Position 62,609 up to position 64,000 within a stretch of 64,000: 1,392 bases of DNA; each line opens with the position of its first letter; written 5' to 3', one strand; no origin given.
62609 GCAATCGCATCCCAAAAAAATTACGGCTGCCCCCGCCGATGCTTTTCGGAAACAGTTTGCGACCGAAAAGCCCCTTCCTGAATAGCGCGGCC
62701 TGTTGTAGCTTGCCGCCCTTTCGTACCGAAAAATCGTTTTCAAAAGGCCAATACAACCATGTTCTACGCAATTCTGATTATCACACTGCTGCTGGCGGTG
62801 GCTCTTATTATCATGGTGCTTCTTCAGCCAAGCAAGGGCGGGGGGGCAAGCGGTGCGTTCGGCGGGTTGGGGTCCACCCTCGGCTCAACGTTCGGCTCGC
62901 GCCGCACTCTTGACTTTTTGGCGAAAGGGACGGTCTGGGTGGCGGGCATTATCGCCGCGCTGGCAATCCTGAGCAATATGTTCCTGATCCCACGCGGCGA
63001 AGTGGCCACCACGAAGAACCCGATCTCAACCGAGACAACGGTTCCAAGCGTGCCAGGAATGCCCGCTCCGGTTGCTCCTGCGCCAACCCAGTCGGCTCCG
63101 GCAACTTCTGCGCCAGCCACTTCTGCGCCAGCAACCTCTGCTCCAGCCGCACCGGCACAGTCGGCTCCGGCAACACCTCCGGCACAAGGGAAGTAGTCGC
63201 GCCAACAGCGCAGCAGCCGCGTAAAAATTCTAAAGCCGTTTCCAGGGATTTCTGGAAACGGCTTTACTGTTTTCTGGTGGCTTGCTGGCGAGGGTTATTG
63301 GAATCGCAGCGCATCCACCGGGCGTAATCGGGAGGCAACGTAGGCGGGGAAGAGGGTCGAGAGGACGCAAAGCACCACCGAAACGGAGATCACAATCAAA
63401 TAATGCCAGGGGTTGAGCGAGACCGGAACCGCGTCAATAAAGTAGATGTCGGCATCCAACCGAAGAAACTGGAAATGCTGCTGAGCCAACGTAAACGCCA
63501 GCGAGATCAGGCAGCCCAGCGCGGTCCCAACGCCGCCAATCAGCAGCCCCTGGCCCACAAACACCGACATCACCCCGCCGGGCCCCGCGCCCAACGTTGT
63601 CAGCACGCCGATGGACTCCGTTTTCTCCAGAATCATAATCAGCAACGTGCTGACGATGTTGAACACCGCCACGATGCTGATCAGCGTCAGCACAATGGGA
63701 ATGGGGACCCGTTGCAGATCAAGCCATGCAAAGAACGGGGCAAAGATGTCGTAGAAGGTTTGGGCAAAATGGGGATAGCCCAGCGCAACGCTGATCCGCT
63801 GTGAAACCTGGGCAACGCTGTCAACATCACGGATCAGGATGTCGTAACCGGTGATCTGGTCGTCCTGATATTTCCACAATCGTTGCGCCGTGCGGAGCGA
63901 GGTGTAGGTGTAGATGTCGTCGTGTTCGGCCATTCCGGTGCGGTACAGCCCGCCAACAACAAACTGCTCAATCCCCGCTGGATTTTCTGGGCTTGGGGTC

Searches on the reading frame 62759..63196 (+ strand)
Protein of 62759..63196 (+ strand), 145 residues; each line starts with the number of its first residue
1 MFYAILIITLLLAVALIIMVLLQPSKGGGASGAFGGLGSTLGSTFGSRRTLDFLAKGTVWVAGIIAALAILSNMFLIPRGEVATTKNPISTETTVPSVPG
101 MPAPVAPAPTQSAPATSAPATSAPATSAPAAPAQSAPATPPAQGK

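Call 34: find_encoding_contigs(protein=window:62759-63196:+, flank=10000, max_places=6)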
Protein window:62759-63196:+ (145 aa): 6 contigs read that carry it; 4 places shown.
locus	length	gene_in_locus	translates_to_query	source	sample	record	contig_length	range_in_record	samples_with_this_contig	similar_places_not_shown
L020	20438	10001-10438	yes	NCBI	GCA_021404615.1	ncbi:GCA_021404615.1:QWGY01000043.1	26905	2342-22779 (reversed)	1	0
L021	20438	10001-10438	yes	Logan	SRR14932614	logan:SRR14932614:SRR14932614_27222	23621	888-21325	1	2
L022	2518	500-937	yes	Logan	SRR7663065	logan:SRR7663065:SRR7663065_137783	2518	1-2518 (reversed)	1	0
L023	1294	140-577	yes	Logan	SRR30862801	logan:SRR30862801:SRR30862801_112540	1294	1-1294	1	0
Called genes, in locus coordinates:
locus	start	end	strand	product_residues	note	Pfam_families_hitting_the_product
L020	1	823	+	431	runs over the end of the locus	PF00202:Aminotran_3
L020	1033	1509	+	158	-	PF00583:Acetyltransf_1, PF13508:Acetyltransf_7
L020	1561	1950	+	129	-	PF00190:Cupin_1, PF07883:Cupin_2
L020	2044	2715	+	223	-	-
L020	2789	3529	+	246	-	-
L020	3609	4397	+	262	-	-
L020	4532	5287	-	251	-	PF02397:Bac_transf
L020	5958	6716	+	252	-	PF00149:Metallophos (weak), PF12850:Metallophos_2 (faint)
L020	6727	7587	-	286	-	PF00528:BPD_transp_1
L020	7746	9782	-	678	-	PF22745:Nlig-Ia, PF00633:HHH (faint), PF01653:DNA_ligase_aden, PF03120:OB_DNA_ligase, PF12826:HHH_2, PF14520:HHH_5 (weak), PF00533:BRCT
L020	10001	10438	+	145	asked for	-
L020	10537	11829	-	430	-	PF12704:MacB_PCD, PF02687:FtsX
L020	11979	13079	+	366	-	PF00285:Citrate_synt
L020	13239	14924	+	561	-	PF13231:PMT_2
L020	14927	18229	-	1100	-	PF13191:AAA_16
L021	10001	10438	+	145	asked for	-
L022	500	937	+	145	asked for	-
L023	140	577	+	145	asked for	-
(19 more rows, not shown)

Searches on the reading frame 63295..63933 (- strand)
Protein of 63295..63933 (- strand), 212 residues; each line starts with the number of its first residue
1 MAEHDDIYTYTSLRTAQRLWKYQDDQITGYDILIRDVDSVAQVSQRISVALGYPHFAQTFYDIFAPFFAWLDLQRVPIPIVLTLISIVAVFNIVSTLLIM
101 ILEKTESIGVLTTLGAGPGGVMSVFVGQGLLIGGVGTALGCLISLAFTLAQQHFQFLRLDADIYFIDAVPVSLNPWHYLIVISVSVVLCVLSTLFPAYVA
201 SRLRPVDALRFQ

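Call 33: search_protein_families(library=pfam, max_evalue=0.01, proteins=[window:63295-63933:-])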
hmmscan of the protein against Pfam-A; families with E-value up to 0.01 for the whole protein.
window:63295-63933:- (212 aa): 1 family
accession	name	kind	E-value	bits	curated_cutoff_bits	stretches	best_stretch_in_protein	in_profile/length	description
PF02687.27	FtsX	-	5.1e-18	65.7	25.5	1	80-203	2-118/120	FtsX-like permease C-terminal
